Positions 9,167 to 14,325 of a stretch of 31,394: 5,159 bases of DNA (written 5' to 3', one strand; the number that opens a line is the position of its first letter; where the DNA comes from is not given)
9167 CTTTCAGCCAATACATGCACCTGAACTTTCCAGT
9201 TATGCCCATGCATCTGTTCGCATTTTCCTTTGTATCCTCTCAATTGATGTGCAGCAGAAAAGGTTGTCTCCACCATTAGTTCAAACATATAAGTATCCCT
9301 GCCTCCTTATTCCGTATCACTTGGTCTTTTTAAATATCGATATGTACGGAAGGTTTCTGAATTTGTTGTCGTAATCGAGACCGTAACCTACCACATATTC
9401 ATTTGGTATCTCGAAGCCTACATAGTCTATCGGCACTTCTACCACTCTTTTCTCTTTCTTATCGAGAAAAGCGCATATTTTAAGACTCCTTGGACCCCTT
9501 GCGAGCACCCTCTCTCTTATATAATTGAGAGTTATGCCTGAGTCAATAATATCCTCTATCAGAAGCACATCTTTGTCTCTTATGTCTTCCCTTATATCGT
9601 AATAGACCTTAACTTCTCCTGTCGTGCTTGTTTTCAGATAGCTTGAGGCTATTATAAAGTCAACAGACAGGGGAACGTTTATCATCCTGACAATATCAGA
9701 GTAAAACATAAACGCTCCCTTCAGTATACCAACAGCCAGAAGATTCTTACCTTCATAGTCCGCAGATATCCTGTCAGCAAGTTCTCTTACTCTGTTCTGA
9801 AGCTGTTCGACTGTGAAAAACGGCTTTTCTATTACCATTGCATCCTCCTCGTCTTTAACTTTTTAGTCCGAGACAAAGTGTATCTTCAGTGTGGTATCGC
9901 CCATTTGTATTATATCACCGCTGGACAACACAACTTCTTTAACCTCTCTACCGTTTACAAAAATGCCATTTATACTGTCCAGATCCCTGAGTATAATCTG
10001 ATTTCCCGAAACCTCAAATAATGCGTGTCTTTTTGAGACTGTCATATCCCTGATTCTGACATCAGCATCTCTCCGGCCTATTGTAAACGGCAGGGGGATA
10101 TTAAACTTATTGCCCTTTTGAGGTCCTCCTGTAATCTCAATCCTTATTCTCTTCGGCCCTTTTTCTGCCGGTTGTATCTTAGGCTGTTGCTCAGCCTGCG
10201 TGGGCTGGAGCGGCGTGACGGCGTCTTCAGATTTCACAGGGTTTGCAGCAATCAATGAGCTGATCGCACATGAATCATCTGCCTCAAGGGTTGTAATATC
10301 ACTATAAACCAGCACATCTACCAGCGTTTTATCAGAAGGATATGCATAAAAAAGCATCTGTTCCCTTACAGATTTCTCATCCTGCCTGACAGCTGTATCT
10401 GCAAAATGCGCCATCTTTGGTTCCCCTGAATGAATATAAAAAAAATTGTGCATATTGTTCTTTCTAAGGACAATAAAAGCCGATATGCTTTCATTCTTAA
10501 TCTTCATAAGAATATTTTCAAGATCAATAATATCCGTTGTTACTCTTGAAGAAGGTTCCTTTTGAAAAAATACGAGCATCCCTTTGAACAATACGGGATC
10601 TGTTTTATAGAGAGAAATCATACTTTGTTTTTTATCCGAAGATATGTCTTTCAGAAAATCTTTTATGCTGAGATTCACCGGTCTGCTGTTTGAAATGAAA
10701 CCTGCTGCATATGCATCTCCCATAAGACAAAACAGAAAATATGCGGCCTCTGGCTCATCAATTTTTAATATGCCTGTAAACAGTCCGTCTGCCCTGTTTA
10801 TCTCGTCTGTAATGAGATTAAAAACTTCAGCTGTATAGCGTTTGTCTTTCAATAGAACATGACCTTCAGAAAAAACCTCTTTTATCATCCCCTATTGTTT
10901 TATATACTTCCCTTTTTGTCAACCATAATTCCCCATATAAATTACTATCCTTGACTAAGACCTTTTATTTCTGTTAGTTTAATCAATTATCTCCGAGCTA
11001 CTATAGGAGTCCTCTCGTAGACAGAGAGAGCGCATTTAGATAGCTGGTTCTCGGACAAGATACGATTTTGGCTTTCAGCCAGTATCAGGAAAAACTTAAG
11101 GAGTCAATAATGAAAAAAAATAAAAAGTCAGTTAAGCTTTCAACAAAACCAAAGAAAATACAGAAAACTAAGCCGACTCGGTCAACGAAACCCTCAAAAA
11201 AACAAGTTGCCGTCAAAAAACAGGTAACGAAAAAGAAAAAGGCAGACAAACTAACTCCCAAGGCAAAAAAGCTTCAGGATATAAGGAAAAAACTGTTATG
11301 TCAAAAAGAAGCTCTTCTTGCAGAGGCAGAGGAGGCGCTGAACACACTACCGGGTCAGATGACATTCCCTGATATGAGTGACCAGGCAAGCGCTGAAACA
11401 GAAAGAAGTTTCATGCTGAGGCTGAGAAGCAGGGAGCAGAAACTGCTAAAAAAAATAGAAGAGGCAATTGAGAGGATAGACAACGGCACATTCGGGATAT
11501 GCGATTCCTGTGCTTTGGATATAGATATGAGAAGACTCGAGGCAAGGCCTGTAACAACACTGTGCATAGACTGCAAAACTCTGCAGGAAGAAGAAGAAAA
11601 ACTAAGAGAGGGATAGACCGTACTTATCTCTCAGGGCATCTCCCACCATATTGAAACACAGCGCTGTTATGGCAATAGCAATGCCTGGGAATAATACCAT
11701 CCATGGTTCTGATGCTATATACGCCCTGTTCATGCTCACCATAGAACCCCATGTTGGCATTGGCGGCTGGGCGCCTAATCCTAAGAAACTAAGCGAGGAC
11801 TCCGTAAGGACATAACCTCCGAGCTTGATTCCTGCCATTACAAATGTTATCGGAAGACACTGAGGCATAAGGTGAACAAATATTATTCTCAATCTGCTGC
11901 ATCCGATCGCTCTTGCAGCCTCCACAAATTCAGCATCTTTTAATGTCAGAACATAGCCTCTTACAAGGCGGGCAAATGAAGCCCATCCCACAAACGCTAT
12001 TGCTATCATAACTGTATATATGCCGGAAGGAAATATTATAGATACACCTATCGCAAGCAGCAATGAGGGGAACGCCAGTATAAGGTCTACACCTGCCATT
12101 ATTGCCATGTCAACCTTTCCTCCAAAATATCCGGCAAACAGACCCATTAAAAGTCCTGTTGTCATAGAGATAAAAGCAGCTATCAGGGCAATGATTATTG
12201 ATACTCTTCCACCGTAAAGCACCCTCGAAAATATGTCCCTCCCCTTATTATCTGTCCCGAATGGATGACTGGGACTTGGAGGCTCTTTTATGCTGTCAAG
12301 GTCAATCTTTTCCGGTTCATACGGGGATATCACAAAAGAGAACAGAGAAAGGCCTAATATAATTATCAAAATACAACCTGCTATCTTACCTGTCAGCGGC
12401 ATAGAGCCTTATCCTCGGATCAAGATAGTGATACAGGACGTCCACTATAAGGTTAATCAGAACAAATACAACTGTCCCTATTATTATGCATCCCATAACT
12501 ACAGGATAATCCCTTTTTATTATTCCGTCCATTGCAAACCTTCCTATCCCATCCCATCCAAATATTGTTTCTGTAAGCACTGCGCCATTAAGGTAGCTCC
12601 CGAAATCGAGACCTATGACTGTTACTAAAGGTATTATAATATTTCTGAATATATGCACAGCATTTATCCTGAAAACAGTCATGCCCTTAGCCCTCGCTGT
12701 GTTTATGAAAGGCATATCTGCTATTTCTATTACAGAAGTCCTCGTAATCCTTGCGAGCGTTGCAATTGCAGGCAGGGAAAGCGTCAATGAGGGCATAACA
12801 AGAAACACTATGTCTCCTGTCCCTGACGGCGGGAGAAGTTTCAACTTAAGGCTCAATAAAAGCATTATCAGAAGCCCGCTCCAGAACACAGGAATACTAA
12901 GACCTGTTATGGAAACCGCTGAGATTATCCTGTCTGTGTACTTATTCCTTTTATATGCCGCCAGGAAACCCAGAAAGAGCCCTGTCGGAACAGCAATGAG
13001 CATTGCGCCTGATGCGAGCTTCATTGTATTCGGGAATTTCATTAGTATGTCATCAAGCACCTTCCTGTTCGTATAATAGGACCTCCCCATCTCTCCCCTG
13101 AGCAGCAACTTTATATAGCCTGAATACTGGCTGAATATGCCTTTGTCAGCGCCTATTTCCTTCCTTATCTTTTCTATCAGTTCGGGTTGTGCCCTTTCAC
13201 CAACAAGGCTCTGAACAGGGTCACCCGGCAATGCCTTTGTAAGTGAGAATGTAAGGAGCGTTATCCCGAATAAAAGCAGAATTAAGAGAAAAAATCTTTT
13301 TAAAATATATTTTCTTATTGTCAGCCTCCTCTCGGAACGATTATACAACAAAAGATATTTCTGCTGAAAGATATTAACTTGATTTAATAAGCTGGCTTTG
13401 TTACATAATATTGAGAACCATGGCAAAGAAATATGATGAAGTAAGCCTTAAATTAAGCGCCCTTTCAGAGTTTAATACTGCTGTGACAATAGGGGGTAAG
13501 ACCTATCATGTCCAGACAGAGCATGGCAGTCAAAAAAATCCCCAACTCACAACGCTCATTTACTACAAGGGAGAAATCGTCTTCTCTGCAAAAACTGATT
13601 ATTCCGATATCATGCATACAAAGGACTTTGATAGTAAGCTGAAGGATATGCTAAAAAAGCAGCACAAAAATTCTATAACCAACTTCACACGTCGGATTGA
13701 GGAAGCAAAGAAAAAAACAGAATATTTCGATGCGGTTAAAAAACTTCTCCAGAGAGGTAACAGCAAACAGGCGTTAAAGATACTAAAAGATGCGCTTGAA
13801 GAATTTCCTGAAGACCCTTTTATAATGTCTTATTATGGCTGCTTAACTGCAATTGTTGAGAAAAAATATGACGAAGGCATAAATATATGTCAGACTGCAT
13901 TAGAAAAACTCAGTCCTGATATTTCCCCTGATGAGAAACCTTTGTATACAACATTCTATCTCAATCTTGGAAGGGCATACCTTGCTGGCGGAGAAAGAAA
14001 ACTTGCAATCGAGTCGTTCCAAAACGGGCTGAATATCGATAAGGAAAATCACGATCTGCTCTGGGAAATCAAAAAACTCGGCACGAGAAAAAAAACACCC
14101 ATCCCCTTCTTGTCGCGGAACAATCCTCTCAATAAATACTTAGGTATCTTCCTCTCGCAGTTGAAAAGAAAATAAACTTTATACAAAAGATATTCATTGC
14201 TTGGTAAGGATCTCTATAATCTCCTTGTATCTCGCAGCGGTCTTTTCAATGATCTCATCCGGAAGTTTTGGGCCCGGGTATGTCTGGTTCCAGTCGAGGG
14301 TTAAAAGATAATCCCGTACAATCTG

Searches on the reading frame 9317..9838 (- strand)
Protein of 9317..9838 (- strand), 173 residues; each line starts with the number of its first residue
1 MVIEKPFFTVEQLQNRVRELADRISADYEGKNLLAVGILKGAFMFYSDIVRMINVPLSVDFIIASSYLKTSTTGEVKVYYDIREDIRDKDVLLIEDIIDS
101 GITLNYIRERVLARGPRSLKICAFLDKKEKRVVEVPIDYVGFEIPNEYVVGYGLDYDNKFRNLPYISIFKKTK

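Call 72: search_protein_families(library=pfam, proteins=[window:9317-9838:-], max_evalue=0.00001)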
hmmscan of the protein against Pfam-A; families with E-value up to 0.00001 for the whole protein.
window:9317-9838:- (173 aa): 1 family
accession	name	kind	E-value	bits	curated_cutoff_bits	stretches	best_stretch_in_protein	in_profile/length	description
PF00156.33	Pribosyltran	-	1.2e-26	93.4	26.3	1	10-156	2-157/158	Phosphoribosyl transferase domain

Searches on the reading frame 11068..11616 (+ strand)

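Call 73: search_protein_families(library=pfam, proteins=[window:11068-11616:+], max_evalue=0.00001)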
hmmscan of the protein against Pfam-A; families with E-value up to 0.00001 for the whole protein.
window:11068-11616:+ (182 aa): 2 families
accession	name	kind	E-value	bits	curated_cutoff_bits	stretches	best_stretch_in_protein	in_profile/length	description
PF21157.2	DksA_N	-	1.9e-18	66.9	27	1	69-137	2-71/71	DnaK suppressor protein DksA, N-terminal domain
PF01258.23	zf-dskA_traR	-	4.2e-08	33.5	24.9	1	140-174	1-35/36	Prokaryotic dksA/traR C4-type zinc finger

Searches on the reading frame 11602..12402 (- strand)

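Call 73: search_protein_families(library=pfam, proteins=[window:11602-12402:-], max_evalue=0.00001)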
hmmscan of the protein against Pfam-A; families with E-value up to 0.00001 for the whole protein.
window:11602-12402:- (266 aa): 1 family
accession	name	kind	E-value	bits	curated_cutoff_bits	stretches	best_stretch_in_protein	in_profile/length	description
PF00528.27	BPD_transp_1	-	4.1e-28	98.8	26.4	1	83-258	1-175/184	Binding-protein-dependent transport system inner membrane component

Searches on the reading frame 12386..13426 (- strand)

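Call 73: search_protein_families(library=pfam, proteins=[window:12386-13426:-], max_evalue=0.00001)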
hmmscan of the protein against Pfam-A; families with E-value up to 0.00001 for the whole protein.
window:12386-13426:- (346 aa): 2 families
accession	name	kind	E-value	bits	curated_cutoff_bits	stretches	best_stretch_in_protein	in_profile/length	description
PF00528.27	BPD_transp_1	-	6.5e-38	130.7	26.4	1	149-340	1-183/184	Binding-protein-dependent transport system inner membrane component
PF19300.4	BPD_transp_1_N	-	1.4e-14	54.7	23.8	1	39-138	3-114/114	Binding-prot-dependent transport system membrane comp, N-term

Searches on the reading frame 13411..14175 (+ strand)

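Call 73: search_protein_families(library=pfam, proteins=[window:13411-14175:+], max_evalue=0.00001)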
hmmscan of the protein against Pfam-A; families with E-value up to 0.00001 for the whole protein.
window:13411-14175:+ (254 aa): 3 families
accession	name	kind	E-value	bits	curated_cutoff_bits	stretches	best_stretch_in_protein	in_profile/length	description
PF14559.12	TPR_19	-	6.6e-07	30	25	0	112-136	1-25/68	Tetratricopeptide repeat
PF13428.12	TPR_14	-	9.3e-07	29.4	23.5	0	109-141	8-40/44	Tetratricopeptide repeat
PF07719.23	TPR_2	-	2e-06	27.9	27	0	183-213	4-34/34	Tetratricopeptide repeat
